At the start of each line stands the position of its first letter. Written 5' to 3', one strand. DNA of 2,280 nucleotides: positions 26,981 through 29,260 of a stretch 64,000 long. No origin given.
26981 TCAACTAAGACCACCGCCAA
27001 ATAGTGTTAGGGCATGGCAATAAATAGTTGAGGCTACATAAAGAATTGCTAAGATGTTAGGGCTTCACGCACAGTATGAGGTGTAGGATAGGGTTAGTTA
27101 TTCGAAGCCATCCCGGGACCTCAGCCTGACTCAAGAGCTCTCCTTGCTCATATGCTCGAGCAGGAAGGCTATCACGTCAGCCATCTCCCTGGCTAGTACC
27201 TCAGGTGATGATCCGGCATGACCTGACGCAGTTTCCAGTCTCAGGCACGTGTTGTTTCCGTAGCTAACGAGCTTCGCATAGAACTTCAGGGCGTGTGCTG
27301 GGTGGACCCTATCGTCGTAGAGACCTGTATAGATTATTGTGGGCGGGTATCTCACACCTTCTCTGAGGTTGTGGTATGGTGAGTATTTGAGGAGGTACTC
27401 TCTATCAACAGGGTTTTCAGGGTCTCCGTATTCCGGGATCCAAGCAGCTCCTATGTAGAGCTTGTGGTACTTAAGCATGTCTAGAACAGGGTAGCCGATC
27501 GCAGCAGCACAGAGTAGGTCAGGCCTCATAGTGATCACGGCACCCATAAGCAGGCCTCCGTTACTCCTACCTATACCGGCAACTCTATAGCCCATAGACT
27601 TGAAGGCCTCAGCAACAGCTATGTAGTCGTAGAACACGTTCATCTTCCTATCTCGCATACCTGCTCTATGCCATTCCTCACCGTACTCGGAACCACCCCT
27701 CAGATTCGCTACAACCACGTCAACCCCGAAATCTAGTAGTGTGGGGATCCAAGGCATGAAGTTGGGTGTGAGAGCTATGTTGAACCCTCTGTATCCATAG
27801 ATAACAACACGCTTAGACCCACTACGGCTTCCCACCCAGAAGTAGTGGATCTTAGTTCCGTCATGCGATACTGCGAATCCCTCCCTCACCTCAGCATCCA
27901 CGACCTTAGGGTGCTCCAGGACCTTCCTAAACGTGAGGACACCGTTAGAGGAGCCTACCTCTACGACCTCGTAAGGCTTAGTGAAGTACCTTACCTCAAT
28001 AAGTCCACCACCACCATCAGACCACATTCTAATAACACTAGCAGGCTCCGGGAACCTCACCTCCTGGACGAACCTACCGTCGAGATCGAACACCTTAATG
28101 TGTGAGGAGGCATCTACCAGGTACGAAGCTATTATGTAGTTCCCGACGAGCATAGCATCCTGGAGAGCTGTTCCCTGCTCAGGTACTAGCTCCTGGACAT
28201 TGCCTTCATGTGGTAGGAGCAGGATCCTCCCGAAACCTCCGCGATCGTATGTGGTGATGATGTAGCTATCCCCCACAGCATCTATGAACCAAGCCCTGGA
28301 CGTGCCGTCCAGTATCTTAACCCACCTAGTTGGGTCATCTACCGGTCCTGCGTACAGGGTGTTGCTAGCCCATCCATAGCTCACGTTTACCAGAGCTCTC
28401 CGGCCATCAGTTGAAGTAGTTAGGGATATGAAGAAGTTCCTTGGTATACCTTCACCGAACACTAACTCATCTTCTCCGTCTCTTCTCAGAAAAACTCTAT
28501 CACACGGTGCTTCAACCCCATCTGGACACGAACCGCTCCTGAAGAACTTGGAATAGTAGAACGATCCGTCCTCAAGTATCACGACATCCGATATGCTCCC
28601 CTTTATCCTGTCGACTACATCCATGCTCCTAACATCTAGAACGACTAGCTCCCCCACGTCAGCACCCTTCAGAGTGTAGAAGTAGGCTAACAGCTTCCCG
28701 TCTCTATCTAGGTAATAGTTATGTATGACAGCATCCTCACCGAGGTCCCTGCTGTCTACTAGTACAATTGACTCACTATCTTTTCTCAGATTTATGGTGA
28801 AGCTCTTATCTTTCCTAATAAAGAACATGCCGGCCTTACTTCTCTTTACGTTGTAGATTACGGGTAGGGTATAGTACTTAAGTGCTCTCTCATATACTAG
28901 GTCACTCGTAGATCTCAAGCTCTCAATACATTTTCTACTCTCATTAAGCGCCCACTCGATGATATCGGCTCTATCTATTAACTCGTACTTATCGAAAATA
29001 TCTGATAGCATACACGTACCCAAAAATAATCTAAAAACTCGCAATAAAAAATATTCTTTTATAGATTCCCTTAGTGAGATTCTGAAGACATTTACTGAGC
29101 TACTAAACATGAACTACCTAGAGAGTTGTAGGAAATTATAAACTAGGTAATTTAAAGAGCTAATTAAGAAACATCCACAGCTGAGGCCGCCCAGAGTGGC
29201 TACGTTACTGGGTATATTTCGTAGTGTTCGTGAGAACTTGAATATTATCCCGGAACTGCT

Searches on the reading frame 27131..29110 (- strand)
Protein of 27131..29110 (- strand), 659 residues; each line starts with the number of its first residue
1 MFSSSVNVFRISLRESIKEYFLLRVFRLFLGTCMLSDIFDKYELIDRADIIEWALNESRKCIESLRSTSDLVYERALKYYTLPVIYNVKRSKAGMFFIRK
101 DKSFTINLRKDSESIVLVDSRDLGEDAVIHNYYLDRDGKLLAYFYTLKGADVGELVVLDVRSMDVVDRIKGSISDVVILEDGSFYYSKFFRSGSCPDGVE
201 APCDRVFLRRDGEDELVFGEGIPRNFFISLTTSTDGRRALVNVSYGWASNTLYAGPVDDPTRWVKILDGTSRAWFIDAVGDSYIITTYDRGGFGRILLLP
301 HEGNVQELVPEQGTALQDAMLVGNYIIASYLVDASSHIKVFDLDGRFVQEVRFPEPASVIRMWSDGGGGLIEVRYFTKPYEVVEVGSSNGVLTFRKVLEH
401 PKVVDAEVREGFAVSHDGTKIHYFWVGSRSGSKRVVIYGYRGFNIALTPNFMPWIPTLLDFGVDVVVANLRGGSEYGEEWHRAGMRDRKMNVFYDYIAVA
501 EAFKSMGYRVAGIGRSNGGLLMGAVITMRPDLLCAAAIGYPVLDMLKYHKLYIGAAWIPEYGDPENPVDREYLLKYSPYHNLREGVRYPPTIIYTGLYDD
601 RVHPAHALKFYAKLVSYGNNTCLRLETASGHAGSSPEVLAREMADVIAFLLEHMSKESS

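Call 9: find_encoding_contigs(protein=window:27131-29110:-, flank=3000, max_places=3)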
Protein window:27131-29110:- (659 aa): 5 contigs read that carry it; 2 places shown.
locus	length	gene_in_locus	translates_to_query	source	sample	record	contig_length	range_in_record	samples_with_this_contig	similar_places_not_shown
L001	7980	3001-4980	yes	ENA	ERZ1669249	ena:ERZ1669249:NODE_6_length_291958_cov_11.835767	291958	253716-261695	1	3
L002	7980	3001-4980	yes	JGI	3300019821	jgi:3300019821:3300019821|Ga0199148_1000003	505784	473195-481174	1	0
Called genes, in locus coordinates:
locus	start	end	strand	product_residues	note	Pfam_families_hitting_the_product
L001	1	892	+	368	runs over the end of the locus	PF01571:GCV_T, PF08669:GCV_T_C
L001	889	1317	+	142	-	PF01597:GCV_H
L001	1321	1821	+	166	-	PF27709:UCP014422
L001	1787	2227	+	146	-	-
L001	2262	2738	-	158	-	PF00293:NUDIX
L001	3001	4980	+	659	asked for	PF02897:Peptidase_S9_N, PF00326:Peptidase_S9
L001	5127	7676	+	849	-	PF00246:Peptidase_M14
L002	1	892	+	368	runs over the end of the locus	PF01571:GCV_T, PF08669:GCV_T_C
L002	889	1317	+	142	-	PF01597:GCV_H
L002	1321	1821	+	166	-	PF27709:UCP014422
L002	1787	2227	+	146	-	-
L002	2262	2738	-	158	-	PF00293:NUDIX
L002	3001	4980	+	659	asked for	PF02897:Peptidase_S9_N, PF00326:Peptidase_S9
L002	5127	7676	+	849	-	PF00246:Peptidase_M14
